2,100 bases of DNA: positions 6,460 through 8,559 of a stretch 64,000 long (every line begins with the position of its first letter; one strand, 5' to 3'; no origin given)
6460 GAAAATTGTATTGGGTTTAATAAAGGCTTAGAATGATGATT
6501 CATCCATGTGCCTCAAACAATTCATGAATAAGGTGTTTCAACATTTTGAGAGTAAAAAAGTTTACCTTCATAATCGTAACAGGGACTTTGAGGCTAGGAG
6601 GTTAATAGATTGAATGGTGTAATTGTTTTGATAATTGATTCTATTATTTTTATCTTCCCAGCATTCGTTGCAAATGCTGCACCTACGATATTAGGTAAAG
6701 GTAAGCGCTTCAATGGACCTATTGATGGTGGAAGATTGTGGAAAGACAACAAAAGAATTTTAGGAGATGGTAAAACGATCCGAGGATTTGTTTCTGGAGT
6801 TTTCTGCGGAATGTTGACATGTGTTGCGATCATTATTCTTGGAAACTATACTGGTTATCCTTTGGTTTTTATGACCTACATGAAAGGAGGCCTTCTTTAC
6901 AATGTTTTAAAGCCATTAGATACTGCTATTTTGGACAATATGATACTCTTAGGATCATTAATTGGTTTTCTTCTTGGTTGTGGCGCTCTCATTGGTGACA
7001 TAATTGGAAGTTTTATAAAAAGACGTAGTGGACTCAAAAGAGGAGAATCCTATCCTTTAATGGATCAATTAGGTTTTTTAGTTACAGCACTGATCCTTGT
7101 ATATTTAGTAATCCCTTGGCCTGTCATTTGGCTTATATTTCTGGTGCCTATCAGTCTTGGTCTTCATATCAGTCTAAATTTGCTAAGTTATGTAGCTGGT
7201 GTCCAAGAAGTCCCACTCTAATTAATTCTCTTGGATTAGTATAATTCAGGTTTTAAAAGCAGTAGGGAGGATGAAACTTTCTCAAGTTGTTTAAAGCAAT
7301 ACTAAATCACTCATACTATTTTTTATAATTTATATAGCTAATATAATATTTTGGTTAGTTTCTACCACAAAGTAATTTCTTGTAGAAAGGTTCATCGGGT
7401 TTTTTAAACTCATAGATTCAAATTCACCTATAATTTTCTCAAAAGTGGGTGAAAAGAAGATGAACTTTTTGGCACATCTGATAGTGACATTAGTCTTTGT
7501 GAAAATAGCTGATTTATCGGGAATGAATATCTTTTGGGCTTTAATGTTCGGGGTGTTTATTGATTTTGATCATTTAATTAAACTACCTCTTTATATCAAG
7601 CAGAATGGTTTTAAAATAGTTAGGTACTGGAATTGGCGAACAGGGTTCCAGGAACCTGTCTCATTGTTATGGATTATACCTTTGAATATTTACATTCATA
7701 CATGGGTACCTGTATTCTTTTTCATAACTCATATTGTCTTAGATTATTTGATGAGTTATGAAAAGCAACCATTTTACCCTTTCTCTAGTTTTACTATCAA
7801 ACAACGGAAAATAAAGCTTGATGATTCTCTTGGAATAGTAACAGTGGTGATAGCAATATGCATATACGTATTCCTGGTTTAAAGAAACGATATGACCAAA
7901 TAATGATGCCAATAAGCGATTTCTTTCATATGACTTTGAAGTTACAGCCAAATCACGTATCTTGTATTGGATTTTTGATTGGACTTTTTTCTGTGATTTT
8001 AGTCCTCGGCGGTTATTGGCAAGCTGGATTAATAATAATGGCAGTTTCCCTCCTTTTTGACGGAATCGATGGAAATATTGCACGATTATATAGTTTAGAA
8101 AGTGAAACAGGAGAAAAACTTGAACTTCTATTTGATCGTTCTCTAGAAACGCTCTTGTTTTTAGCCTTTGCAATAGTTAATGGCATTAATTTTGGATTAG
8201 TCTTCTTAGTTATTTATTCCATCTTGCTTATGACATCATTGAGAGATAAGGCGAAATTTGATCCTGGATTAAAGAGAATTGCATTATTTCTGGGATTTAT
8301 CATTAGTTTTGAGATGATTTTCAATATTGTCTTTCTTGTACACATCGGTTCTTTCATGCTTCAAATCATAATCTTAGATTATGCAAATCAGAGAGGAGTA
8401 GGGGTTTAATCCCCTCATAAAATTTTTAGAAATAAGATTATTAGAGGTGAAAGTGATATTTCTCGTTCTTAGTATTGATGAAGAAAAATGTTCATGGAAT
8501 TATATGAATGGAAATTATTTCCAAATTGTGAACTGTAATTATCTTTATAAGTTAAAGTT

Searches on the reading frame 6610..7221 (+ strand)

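Call 46: search_protein_families(library=pfam, proteins=[window:6610-7221:+], max_evalue=0.01)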
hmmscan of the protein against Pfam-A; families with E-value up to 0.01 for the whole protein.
window:6610-7221:+ (203 aa): 2 families
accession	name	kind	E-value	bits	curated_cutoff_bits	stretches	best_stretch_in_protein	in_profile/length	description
PF01864.22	CarS-like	-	3e-38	132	22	1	5-202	2-174/175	CDP-archaeol synthase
PF01148.25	CTP_transf_1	-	2e-05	25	24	1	54-143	169-231/264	Cytidylyltransferase family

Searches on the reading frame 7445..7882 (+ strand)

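Call 46: search_protein_families(library=pfam, proteins=[window:7445-7882:+], max_evalue=0.01)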
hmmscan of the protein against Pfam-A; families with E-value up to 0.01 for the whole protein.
window:7445-7882:+ (145 aa): 1 family
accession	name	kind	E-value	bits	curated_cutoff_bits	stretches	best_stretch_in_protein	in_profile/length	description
PF04307.19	YdjM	-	0.00024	21.1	29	1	75-133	88-141/176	YdjM inner membrane protein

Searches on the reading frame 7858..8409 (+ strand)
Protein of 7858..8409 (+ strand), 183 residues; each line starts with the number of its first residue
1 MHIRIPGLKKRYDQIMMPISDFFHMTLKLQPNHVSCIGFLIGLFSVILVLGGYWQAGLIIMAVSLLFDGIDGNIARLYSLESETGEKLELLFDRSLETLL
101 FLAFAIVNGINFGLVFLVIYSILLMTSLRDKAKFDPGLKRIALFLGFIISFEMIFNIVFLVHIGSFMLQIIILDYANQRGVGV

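Call 46: search_protein_families(library=pfam, proteins=[window:7858-8409:+], max_evalue=0.01)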
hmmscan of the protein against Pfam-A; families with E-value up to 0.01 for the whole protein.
window:7858-8409:+ (183 aa): 1 family
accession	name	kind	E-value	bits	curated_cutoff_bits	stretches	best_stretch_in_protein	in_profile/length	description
PF01066.26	CDP-OH_P_transf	-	5.5e-12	46.8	22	1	31-131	4-105/152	CDP-alcohol phosphatidyltransferase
